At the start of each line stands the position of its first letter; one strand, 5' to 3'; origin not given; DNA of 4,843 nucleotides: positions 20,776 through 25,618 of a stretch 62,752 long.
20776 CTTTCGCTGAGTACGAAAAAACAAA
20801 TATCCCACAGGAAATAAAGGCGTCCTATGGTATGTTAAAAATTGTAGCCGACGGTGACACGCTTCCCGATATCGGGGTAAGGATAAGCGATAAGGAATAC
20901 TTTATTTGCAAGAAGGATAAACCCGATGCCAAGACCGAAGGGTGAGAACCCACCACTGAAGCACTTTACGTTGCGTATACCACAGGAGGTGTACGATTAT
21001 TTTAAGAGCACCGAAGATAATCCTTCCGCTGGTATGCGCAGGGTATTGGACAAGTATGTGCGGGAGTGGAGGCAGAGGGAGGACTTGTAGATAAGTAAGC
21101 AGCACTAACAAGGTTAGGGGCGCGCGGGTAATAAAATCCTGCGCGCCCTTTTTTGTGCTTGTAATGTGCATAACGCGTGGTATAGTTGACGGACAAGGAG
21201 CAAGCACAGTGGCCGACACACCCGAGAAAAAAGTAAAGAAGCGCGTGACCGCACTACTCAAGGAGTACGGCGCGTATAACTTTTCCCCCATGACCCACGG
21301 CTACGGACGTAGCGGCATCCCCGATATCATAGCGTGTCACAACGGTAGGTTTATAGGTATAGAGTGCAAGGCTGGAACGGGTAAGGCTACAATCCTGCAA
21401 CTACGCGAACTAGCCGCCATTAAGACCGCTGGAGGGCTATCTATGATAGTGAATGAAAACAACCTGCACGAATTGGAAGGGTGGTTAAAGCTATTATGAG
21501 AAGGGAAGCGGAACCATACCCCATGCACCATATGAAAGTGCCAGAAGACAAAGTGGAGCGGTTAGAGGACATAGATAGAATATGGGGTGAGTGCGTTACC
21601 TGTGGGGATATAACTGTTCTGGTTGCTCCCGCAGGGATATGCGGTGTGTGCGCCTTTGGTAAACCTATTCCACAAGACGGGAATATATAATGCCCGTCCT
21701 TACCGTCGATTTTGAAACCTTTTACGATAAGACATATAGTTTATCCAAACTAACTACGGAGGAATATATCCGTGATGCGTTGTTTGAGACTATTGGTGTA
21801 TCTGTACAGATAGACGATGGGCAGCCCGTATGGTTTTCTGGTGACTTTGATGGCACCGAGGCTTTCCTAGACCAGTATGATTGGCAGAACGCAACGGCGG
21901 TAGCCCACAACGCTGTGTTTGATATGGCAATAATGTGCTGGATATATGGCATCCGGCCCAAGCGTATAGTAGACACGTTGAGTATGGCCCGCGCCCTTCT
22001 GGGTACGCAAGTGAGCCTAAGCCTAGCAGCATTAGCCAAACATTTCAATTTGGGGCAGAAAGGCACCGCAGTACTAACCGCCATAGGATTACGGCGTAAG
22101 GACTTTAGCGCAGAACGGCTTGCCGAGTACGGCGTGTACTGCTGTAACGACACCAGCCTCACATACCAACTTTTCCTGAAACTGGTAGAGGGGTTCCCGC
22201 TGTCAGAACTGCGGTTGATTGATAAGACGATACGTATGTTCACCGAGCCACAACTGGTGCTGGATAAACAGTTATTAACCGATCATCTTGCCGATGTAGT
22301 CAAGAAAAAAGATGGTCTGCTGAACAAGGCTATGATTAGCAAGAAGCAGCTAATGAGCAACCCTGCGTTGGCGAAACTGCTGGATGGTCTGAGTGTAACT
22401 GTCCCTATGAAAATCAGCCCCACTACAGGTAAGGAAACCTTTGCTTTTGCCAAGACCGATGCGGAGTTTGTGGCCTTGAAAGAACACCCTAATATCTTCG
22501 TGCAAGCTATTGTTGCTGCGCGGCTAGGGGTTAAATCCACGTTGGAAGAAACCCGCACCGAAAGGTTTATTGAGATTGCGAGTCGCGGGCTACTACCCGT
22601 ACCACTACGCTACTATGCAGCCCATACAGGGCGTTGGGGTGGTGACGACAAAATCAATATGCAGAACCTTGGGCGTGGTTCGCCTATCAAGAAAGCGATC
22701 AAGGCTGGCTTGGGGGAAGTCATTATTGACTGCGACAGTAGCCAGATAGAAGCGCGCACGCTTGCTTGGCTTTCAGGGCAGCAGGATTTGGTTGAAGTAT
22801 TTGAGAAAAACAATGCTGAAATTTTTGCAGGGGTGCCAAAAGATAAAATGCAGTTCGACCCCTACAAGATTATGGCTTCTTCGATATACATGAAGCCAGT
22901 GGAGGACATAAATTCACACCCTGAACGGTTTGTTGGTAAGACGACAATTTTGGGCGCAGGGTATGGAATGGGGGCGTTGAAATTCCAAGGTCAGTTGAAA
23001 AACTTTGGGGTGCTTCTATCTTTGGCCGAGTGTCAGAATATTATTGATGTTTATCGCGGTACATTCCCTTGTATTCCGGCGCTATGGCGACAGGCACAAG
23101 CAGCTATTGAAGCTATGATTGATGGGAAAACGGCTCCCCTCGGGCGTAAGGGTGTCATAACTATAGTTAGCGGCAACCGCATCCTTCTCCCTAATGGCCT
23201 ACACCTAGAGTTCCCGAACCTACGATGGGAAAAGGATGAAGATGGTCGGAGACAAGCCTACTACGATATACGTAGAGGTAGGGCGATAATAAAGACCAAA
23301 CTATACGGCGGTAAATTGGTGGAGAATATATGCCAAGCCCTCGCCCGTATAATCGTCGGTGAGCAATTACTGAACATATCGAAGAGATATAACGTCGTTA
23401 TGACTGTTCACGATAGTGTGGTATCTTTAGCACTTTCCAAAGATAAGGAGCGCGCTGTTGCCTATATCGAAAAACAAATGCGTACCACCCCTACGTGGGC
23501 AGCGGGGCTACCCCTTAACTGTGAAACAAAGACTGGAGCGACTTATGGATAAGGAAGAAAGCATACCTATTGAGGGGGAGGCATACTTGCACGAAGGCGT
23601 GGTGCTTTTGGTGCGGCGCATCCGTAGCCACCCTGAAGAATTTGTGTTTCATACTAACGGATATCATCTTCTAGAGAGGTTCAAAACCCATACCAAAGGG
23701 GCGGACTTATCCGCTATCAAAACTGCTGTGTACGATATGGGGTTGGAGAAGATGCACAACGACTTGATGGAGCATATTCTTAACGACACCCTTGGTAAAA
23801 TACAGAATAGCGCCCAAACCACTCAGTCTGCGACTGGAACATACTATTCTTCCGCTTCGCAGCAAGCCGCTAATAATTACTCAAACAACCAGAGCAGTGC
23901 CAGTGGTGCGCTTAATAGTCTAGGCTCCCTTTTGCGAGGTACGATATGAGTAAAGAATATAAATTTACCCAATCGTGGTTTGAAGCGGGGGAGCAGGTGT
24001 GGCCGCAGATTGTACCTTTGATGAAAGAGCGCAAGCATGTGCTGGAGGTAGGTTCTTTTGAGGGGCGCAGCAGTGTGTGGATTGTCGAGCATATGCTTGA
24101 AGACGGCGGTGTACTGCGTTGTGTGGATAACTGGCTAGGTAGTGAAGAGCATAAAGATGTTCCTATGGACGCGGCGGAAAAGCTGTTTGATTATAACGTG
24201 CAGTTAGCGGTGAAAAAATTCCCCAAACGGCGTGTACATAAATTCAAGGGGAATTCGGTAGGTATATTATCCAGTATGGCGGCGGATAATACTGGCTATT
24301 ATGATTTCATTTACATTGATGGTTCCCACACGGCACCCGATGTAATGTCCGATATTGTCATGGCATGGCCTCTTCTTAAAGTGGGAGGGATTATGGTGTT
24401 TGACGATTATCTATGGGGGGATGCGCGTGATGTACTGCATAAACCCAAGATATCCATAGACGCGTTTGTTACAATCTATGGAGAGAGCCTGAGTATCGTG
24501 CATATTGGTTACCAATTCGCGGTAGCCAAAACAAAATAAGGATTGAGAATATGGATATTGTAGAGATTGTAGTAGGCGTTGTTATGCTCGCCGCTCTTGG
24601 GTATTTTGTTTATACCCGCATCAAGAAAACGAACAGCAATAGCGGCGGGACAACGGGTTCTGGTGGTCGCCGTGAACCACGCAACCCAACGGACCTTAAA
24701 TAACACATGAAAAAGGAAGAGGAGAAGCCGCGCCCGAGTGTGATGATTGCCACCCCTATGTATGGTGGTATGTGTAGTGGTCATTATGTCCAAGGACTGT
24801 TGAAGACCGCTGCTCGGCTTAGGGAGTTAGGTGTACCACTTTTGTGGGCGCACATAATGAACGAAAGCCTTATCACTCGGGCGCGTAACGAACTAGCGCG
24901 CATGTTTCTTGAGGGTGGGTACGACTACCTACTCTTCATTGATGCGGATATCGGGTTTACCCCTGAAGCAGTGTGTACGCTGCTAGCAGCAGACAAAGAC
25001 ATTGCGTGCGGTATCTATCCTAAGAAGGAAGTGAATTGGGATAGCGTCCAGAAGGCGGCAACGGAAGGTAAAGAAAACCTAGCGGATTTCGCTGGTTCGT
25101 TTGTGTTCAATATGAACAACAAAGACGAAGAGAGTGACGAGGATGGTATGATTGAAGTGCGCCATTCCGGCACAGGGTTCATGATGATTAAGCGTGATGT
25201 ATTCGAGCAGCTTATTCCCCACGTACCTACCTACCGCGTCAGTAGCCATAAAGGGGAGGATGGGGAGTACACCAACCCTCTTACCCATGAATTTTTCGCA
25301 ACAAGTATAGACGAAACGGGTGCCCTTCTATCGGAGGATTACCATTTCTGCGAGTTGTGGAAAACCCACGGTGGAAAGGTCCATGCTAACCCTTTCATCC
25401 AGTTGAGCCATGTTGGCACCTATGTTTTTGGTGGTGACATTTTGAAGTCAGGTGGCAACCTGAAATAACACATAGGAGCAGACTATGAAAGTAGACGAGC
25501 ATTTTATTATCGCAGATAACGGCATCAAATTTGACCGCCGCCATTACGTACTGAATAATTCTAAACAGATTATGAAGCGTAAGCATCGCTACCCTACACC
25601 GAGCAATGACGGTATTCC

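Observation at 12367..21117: A 13-bp palindrome (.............) sits in front of almost every gene of one early block and was seen nowhere else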

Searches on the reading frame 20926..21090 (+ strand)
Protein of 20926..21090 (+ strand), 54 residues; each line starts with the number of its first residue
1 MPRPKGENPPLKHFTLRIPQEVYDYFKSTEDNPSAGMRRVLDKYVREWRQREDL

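Call 10: search_protein_families(library=pfam, max_evalue=0.01, proteins=[window:20926-21090:+])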
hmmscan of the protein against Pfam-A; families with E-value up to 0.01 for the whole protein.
window:20926-21090:+ (54 aa): 0 families

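Call 30: search_protein_families(library=ncbifam, max_evalue=0.01, proteins=[window:20926-21090:+])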
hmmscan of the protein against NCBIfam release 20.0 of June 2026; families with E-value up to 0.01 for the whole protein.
window:20926-21090:+ (54 aa): 0 families

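Call 52: search_protein_families(library=pfam, max_evalue=1, proteins=[window:20926-21087:+])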
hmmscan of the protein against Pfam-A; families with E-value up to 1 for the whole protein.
seq(54 aa): 1 family
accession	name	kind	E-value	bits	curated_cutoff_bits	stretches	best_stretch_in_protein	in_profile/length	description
PF23359.1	Lsr2_DNA-bd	-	0.2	11.5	26.9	0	17-27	25-35/37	Lsr2 DNA-binding domain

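Call 60: find_homologous_proteins(query=A1, max_evalue=0.001)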
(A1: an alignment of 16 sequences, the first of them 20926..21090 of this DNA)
Query A1 (16 sequences) (54 aa, profile of the alignment): 339 proteins with E <= 0.001 among 429 candidates; the best 120 are listed.
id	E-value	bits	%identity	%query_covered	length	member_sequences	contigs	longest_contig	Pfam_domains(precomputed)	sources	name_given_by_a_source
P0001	1.1e-19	88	-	-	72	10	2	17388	-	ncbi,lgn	-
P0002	1.2e-19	88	33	83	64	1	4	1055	-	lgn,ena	-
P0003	1.8e-19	88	40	81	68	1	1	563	-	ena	-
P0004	2.0e-19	87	40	94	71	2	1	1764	-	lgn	-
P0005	2.0e-19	87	-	-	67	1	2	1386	-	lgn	-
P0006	2.3e-19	87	-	-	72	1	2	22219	-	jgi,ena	jgi:uncharacterized protein (DUF4415 family)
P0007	2.8e-19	87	-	-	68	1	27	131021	-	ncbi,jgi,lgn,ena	jgi:uncharacterized protein (DUF4415 family)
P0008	2.9e-19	87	39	80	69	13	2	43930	-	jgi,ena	jgi:hypothetical protein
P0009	3.1e-19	87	40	80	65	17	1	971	-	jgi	-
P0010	3.2e-19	87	-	-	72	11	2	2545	-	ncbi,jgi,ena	jgi:hypothetical protein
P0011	3.3e-19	87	39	80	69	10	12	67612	-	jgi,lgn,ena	jgi:uncharacterized protein (DUF4415 family)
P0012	4.0e-19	86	39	89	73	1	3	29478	-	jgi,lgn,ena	-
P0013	4.0e-19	86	42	80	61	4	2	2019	-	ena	-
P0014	4.3e-19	86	-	-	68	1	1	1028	-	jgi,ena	jgi:uncharacterized protein (DUF4415 family)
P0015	4.4e-19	86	-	-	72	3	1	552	-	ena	-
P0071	1.1e-17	82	33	83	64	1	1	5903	PF14384.13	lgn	-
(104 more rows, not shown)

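Call 68: predict_structure(alignment_id=A2)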
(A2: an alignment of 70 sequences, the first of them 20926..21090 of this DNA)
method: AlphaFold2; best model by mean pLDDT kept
length: 54 residues; sequences in the alignment: 70
mean_pLDDT: 86.2   pTM: 0.56
mean pLDDT of the five models: 86.2, 85.0, 84.4, 83.9, 82.8
residues with pLDDT >= 90: 34; 70-90: 13; 50-70: 7; < 50: 0
segments of 3 or more residues with pLDDT < 50: none
pLDDT, mean of each block of 10 residues (from residue 1): 69 86 95 92 93 76
secondary structure, 60 per line:
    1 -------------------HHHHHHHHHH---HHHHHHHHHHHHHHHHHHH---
elements in order: H20-29 H33-51

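Call 72: fold_search(model_id=the predicted structure, library=pdb)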
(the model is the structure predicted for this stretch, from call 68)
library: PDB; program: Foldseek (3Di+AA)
matches with E <= 10: 3; with E <= 0.001: 0
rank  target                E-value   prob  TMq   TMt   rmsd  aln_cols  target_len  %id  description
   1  1bdv_B                7.1e+00  0.12  0.49  0.50   2.9        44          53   23  ARC FV10 COCRYSTAL (released 1999-01-06)
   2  6yxx_Ag               9.5e+00  0.06  0.39  0.12  13.6        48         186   17  State A of the Trypanosoma brucei mitoribosomal large subunit assembly intermediate (released 2020-10-14)
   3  4c2m_D                9.5e+00  0.04  0.34  0.32  14.5        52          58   21  Structure of RNA polymerase I at 2.8 A resolution (released 2013-10-23)

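Call 99: find_related_loci(query=A2, collection=viral_contigs, flank=10000)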
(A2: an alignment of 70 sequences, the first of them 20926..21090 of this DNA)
Query A2 (54 aa) in viral_contigs; peptide patterns used: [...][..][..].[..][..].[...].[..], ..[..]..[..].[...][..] (x = any residue, [..] = any of these).
468 stretches matched a pattern; 186 encode a relative of the query (tblastn E <= 1e-3); the best 80 are kept; 80 distinct loci.
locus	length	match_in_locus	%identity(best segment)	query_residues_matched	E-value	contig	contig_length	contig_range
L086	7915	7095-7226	43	3-45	3e-7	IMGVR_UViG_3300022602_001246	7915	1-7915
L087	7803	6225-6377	39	3-52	1e-6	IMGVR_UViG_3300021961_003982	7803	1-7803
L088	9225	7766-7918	39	3-52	1e-6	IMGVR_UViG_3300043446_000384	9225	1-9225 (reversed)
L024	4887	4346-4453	54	9-45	2e-6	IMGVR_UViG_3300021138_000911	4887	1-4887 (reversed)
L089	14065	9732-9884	39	3-52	4e-6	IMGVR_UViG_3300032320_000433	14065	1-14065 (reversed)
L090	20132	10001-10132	42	6-50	4e-6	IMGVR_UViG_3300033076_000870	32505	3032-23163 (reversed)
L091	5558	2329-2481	39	3-52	4e-6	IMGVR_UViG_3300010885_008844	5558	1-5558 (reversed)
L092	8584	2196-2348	37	3-52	5e-6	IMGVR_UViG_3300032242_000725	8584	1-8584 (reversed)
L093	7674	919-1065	37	3-50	4e-6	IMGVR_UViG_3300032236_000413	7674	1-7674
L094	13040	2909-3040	44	3-47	4e-6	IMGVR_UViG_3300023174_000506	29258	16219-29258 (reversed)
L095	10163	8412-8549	43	9-53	4e-6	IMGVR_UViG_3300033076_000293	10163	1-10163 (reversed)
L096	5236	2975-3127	39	3-52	6e-6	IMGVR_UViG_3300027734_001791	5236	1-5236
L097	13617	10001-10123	43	3-44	7e-6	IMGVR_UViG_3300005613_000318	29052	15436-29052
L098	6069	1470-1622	39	3-52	6e-6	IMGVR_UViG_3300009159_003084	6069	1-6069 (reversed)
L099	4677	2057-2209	39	3-52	6e-6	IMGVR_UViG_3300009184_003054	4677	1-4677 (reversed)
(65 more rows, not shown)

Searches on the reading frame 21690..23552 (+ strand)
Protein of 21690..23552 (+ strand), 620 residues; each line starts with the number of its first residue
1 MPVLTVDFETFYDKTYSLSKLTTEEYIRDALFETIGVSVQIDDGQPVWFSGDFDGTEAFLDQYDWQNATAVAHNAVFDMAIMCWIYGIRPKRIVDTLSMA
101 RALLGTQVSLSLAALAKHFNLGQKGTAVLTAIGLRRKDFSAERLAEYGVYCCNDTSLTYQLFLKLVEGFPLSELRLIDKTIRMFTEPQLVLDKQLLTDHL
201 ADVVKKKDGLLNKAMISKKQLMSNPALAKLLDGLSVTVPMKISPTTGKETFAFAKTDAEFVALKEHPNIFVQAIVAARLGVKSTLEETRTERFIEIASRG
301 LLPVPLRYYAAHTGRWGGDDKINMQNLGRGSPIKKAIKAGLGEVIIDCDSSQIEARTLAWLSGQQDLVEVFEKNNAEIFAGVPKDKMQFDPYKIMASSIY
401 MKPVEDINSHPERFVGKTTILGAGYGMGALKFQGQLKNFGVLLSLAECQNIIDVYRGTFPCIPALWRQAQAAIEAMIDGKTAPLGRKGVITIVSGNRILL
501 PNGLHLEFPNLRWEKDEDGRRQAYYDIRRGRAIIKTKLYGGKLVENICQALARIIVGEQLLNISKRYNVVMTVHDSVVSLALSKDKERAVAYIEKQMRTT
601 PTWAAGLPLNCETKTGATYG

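Call 9: search_protein_families(library=pfam, max_evalue=0.01, proteins=[window:21690-23552:+])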
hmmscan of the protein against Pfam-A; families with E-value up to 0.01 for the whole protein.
window:21690-23552:+ (620 aa): 3 families
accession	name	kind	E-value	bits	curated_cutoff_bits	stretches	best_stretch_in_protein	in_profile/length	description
PF00476.26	DNA_pol_A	-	9e-22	78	34.3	1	254-619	58-379/381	DNA polymerase family A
PF01612.26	DNA_pol_A_exo1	-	1.6e-10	41.5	23.6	1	66-166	75-169/173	3'-5' exonuclease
PF17928.6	TetR_C_22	-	0.001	19.8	26.4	1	543-594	48-99/113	Tetracyclin repressor-like, C-terminal domain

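Call 13: search_dna_similar(query=window:21690-23552:+, collection=phages, mode=protein, max_rows=20)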
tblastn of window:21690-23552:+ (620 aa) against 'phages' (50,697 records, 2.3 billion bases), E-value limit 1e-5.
Records with a match: 1396; places in all: 1399; records where one place covers at least 80% of the query: 91.
Best place of each record, by identity: <60% 1396.
By first word of the organism name: Salmonella 353; Streptococcus 123; Bacteroides 105; Escherichia 98; Klebsiella 84; Staphylococcus 82; Xanthomonas 58; Clostridium 35; Pseudomonas 28; Gordonia 26; and 90 more.
By host as written in the record: - 86; Salmonella enterica subsp. enterica serovar Enteritidis 54; Salmonella enterica 53; Salmonella enterica subsp. enterica serovar Typhimurium 52; Escherichia coli 52; Salmonella sp. 40; Staphylococcus aureus 30; Clostridium sporogenes ATCC-15579 29; and 505 more.
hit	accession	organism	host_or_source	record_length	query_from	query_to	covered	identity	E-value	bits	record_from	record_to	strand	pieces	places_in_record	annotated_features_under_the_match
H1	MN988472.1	Rhizobium phage RHph_TM3_14A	Rhizobium etli T3_14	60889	1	620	100%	37.3%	2e-111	373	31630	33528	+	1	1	DNA polymerase I protein | hypothetical protein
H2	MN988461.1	Rhizobium phage RHph_TM27A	Rhizobium phaseoli N831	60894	1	620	100%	37.3%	2e-111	373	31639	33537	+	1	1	DNA polymerase I protein | hypothetical protein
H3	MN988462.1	Rhizobium phage RHph_TM27B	Rhizobium phaseoli N831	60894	1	620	100%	37.3%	2e-111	373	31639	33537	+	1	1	DNA polymerase I protein | hypothetical protein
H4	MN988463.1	Rhizobium phage RHph_TM29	Rhizobium phaseoli N931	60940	1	620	100%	37.3%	2e-111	373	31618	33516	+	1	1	DNA polymerase I protein | hypothetical protein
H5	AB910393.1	Pseudomonas phage KPP25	Pseudomonas aeruginosa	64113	4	619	99%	34.4%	2e-95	327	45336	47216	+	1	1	putative DNA polymerase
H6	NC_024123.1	Pseudomonas phage KPP25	Pseudomonas aeruginosa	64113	4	619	99%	34.4%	2e-95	327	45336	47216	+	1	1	DNA polymerase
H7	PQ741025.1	Pseudomonas phage CRPAP1904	Pseudomonas aeruginosa CRPA190 ...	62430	4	619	99%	34.2%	2e-95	327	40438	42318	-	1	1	DNA polymerase I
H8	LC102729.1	Pseudomonas phage phiR18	-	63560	4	619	99%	34.2%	3e-95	326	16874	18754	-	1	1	hypothetical protein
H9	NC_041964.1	Pseudomonas phage phiR18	-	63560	4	619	99%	34.2%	3e-95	326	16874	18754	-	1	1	DNA polymerase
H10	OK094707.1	Pseudomonas phage YMC17/07/R4900a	Pseudomonas aeruginosa YMC17/07/R4900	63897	4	619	99%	34.2%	9e-95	325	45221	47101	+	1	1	putative DNA polymerase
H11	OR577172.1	Pseudomonas phage Rollin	Pseudomonas aeruginosa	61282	1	619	100%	32.6%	1e-81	286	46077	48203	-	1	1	hypothetical protein (x2)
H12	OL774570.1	Aeromonas phage phiA008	Aeromonas sp.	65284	4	619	99%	29.3%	3e-53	203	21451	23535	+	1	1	dpo: hypothetical protein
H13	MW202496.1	Caudoviricetes sp.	Manatee Spring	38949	4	619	99%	26.2%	5e-32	139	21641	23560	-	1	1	DNA polymerase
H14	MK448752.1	Streptococcus phage Javan405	Streptococcus parauberis SP-llh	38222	1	612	99%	26.4%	4e-21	104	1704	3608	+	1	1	DNA polymerase I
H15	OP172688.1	Bacteroides phage BK735P2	Bacteroides ovatus DA735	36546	1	619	100%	25.4%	4e-16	89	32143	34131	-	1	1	hypothetical protein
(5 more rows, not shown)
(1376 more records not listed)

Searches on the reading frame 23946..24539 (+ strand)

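Call 27: search_protein_families(library=phrogs, max_evalue=0.001, proteins=[window:23946-24539:+])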
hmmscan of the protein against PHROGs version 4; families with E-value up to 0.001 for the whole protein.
window:23946-24539:+ (197 aa): 2 families
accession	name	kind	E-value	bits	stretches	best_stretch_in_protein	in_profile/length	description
phrog_2675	-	other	2.4e-11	43.8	1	21-164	309-452/599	DNA methyltransferase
phrog_27561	-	other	0.00039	21.4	1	118-152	37-71/155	DNA methyltransferase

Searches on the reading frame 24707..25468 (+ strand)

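Call 27: search_protein_families(library=phrogs, max_evalue=0.001, proteins=[window:24707-25468:+])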
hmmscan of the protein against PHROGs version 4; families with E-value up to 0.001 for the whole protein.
window:24707-25468:+ (253 aa): 2 families
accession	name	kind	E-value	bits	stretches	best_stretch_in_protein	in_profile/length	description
phrog_1574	-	unknown function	5.5e-46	158.2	1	3-243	6-236/240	-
phrog_34859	-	moron, auxiliary metabolic gene and host takeover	7.7e-09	36.6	1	20-187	16-182/247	glycosyltransferase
